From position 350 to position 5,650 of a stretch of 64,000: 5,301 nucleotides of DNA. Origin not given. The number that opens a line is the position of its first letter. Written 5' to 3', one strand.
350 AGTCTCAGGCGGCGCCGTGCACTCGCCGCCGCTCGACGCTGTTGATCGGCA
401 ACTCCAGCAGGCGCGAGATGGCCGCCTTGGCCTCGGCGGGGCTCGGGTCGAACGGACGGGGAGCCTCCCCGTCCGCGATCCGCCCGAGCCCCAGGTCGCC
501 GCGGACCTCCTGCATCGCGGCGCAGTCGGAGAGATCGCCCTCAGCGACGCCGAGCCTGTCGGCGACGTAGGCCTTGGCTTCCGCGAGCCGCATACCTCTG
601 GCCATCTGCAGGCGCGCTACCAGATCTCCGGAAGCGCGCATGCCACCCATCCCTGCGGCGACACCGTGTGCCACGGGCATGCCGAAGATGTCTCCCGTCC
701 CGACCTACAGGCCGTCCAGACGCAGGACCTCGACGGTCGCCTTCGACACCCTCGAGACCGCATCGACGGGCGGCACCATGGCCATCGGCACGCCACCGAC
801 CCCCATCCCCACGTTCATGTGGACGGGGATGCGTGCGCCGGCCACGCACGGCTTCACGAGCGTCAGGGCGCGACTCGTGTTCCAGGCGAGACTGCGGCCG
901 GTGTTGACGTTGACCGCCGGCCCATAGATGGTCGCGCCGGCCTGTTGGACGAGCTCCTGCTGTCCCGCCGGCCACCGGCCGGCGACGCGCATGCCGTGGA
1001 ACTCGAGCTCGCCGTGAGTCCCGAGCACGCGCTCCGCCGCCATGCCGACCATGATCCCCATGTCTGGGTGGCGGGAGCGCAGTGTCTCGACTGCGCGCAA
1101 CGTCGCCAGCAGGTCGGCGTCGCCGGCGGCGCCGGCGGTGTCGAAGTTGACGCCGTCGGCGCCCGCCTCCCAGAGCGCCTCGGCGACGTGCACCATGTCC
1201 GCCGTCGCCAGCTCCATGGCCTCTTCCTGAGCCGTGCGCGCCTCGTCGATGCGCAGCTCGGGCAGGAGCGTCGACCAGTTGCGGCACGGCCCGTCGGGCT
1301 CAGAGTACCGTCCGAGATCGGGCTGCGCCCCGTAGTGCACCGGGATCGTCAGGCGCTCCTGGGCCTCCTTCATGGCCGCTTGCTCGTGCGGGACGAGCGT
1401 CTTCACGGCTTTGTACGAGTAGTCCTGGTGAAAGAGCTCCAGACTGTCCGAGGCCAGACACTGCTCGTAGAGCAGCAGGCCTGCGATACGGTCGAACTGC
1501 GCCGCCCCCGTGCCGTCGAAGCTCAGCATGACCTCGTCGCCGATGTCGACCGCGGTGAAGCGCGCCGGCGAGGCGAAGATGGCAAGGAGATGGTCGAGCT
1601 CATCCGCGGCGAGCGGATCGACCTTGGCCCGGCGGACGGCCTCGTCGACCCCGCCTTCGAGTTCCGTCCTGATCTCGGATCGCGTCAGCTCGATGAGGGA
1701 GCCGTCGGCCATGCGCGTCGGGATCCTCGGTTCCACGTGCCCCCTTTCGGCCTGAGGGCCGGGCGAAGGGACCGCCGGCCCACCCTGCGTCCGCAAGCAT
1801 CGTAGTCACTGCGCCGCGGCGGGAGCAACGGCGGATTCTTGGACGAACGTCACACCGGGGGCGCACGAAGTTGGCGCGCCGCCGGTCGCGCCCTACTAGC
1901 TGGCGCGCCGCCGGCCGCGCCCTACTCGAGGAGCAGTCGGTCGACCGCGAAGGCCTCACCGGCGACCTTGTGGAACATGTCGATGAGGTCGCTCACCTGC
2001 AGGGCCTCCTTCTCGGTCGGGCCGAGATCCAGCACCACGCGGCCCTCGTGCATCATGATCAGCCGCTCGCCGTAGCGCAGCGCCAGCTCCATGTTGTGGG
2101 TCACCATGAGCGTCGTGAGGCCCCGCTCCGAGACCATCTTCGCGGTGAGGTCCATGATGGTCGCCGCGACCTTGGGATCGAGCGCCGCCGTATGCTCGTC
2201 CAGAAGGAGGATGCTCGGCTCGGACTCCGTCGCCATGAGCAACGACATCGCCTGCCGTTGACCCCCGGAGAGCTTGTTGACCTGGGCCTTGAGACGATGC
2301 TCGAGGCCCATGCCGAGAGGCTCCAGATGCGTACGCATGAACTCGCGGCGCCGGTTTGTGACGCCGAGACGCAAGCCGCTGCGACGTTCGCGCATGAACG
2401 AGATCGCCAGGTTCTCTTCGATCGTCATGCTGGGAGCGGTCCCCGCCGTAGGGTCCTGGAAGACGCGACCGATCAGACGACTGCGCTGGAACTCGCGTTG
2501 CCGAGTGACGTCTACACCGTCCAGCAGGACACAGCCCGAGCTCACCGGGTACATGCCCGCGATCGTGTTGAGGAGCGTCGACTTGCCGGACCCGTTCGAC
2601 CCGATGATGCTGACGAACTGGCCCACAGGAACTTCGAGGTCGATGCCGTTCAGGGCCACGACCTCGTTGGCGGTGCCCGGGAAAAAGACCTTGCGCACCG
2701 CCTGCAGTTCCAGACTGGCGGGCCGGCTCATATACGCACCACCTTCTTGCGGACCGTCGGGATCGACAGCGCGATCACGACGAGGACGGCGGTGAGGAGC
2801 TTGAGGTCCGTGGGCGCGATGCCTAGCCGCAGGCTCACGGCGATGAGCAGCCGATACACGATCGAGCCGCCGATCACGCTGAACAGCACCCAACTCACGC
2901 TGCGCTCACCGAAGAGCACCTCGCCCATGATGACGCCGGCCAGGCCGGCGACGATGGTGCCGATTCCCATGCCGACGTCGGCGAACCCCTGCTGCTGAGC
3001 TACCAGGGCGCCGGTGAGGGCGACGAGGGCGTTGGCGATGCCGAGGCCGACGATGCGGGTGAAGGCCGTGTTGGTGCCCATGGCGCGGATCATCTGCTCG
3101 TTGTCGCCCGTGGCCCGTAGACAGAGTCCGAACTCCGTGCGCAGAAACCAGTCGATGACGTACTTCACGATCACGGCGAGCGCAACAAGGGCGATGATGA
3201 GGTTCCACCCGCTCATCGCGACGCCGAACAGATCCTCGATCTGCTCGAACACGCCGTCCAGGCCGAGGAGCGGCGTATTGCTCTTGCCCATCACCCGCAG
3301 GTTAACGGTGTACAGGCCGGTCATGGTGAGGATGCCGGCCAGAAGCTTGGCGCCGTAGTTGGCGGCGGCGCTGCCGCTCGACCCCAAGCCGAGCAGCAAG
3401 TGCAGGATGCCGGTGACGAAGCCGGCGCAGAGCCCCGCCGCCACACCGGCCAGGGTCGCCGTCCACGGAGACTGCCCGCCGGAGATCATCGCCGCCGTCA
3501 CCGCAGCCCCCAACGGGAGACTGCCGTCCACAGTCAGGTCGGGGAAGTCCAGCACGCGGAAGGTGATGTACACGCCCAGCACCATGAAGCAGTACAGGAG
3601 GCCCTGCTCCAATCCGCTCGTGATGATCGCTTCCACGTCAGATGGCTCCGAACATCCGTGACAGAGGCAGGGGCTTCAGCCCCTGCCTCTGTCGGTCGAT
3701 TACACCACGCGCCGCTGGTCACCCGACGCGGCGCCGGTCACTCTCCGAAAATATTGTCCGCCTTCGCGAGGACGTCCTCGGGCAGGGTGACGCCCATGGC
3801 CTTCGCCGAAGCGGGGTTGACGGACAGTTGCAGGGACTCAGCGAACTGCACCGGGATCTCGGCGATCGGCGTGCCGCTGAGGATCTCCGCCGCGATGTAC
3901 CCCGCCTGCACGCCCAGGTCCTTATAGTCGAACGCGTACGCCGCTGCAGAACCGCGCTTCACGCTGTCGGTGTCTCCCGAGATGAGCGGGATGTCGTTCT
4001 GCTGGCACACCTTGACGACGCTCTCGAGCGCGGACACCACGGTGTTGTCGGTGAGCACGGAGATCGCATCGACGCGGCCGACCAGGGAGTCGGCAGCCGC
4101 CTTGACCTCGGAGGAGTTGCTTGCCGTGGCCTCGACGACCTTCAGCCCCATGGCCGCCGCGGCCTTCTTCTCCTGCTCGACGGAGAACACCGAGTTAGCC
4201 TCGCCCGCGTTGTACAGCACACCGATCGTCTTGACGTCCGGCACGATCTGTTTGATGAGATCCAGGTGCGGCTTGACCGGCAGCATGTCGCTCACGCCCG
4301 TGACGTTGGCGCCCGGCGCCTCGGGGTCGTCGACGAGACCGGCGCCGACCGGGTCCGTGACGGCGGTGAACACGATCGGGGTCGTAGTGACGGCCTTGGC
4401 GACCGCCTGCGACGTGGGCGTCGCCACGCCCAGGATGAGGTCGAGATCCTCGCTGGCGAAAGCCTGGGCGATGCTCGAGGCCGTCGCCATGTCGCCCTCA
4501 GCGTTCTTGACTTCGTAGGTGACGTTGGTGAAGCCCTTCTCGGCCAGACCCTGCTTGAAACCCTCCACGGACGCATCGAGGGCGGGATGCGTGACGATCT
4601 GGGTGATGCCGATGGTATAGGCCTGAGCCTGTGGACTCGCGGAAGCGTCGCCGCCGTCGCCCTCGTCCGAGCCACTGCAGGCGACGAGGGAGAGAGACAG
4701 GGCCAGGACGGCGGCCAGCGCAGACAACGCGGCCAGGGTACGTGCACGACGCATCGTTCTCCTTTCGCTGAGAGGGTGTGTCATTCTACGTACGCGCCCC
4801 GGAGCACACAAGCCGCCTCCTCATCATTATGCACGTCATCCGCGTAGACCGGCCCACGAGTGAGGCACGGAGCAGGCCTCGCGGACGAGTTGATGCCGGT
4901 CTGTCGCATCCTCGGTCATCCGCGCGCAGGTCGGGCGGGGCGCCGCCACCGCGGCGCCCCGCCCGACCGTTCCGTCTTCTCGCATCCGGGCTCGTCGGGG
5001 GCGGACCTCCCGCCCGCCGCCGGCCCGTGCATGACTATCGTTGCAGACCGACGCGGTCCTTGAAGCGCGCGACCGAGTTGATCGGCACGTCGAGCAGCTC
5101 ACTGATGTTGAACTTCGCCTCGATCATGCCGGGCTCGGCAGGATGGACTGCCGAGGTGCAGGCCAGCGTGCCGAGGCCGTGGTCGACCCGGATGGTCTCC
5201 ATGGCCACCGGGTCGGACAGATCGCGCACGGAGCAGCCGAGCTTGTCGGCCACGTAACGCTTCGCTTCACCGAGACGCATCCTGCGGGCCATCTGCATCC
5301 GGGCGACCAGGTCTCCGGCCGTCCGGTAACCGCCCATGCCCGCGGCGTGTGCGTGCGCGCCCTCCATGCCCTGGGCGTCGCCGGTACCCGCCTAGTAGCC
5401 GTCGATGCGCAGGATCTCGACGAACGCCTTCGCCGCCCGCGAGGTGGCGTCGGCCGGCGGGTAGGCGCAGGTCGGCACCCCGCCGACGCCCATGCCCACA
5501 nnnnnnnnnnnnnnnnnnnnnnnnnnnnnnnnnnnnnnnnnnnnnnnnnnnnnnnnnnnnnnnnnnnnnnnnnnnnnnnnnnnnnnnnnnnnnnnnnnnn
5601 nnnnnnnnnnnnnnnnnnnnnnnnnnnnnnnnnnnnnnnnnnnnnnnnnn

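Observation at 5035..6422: A second MtbB paralog with TAG at the identical position; synonymous divergence after the TAG shows the downstream segment is translated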

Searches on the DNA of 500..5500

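Call 49: search_rna_families(source=window, start=500, end=5500, threshold=gathering, show_alignments=2)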
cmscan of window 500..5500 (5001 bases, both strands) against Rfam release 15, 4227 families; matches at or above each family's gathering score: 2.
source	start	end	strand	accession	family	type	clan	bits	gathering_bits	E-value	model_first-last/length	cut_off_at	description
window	608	707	-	RF02509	PYLIS_2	Cis-reg;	-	63.4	36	5.2e-14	1-100/100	no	Pyrrolysine insertion sequence mtbB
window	5295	5394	-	RF02509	PYLIS_2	Cis-reg;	-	46.8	36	3.9e-09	1-100/100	no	Pyrrolysine insertion sequence mtbB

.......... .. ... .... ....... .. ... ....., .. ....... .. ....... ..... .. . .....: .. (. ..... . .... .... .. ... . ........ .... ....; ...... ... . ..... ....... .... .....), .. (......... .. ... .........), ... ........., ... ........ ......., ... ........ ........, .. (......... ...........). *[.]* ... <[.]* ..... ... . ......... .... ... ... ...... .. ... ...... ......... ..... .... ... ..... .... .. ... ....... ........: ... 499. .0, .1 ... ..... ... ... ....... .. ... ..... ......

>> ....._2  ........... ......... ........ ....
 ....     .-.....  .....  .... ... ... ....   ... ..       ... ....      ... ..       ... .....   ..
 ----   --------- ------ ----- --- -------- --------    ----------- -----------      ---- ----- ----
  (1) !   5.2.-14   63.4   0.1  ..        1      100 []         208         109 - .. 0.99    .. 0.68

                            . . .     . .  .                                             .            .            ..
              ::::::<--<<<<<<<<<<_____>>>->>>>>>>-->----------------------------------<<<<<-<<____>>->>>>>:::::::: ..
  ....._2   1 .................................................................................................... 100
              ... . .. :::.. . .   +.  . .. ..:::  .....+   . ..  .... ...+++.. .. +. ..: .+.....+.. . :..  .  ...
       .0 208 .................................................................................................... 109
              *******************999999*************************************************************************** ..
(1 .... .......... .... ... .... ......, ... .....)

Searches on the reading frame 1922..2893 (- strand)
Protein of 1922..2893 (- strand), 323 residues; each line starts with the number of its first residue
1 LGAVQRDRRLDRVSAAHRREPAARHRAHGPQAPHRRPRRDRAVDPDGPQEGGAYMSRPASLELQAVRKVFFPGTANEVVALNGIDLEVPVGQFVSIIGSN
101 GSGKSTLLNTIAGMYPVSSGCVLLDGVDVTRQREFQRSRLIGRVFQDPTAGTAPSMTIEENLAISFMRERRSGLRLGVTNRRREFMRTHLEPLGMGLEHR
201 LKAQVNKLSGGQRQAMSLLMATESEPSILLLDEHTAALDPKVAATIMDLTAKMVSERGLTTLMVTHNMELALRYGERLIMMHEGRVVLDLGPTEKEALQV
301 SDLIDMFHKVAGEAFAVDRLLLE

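Call 12: search_protein_families(library=pfam, proteins=[window:1922-2893:-], max_evalue=0.01)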
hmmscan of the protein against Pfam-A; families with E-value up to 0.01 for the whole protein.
window:1922-2893:- (323 aa): 9 families
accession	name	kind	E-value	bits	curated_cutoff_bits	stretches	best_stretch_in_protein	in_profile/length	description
PF00005.33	ABC_tran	-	2.4e-28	99.9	25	1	81-236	1-137/137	ABC transporter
PF13304.12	AAA_21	-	1.2e-08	35.9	27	2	202-270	232-302/304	AAA domain, putative AbiEii toxin, Type IV TA system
PF02463.25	SMC_N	-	9.7e-08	32.1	40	1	92-269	25-200/220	RecF/RecN/SMC N terminal domain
PF09818.15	ABC_ATPase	-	2.6e-06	27.1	23.2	0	202-283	152-248/283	P-loop domain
PF13555.12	AAA_29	-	0.00079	19.6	27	1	91-111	22-42/61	P-loop containing region of AAA domain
PF25683.1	URGCP_GTPase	-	0.00082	18.6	55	1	94-121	192-220/396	URGCP-like GTPase domain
PF13558.12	SbcC_Walker_B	-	0.0023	18.6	27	0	196-251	21-89/90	SbcC/RAD50-like, Walker B motif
PF13476.12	AAA_23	-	0.0051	17.9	27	1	92-111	20-39/201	AAA domain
PF13401.12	AAA_22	-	0.0068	17.2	27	0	92-151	6-44/130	AAA domain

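Call 80: search_protein_families(library=ncbifam, proteins=[window:1922-2731:-], max_evalue=1e-10)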
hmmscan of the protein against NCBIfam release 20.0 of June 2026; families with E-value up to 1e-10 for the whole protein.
window:1922-2731:- (269 aa): 164 families (the best 25 are shown)
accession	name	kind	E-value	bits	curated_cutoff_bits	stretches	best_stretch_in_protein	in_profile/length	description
TIGR04521.1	ECF_ATPase_2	equivalog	7.3e-40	136.8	330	1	8-239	2-230/279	energy-coupling factor transporter ATPase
TIGR02315.1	ABC_phnC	equivalog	1.1e-37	129.7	266.1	1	10-242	5-234/243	phosphonate ABC transporter ATP-binding protein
TIGR04520.1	ECF_ATPase_1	equivalog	1.3e-37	129.7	315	1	12-240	3-222/269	energy-coupling factor transporter ATPase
TIGR03375.1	type_I_sec_LssB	subfamily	4.5e-37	127.7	693.1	1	13-240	469-686/696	type I secretion system permease/ATPase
TIGR00968.1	3a0106s01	subfamily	3.4e-36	125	342.75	1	23-233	12-210/237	sulfate ABC transporter ATP-binding protein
TIGR03265.1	PhnT2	equivalog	1.9e-34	119.5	457.7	1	22-236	15-217/353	putative 2-aminoethylphosphonate ABC transporter ATP-binding protein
NF010158.0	PRK13637.1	equivalog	3.4e-34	118.3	390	1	6-240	2-231/287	energy-coupling factor transporter ATPase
TIGR03410.1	urea_trans_UrtE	equivalog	2.3e-33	115.6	285.8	1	25-245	14-223/230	urea ABC transporter ATP-binding subunit UrtE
TIGR00972.1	3a0107s01c2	equivalog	3.1e-33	115.1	343.2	1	22-240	12-228/248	phosphate ABC transporter ATP-binding protein PstB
TIGR03864.1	PQQ_ABC_ATP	hypoth_equivalog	3.6e-33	115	302.25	1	23-255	13-234/236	ABC transporter, ATP-binding subunit, PQQ-dependent alcohol dehydrogenase system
TIGR02673.1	FtsE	equivalog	4.6e-33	114.7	264.85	1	22-231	13-214/214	cell division ATP-binding protein FtsE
TIGR01186.1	proV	subfamily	5.7e-33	114.5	326.6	1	25-234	7-210/363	betaine/proline/choline family ABC transporter ATP-binding protein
NF038007.1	ABC_ATP_DarD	equivalog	8.4e-33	113.7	375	1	7-231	2-217/218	darobactin export ABC transporter ATP-binding protein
TIGR02314.1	ABC_MetN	equivalog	8.9e-33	113.7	499.7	1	7-233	2-220/343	methionine ABC transporter ATP-binding protein MetN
TIGR01188.1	drrA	subfamily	2e-32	112.7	312.45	1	22-238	4-208/302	daunorubicin resistance ABC transporter, ATP-binding protein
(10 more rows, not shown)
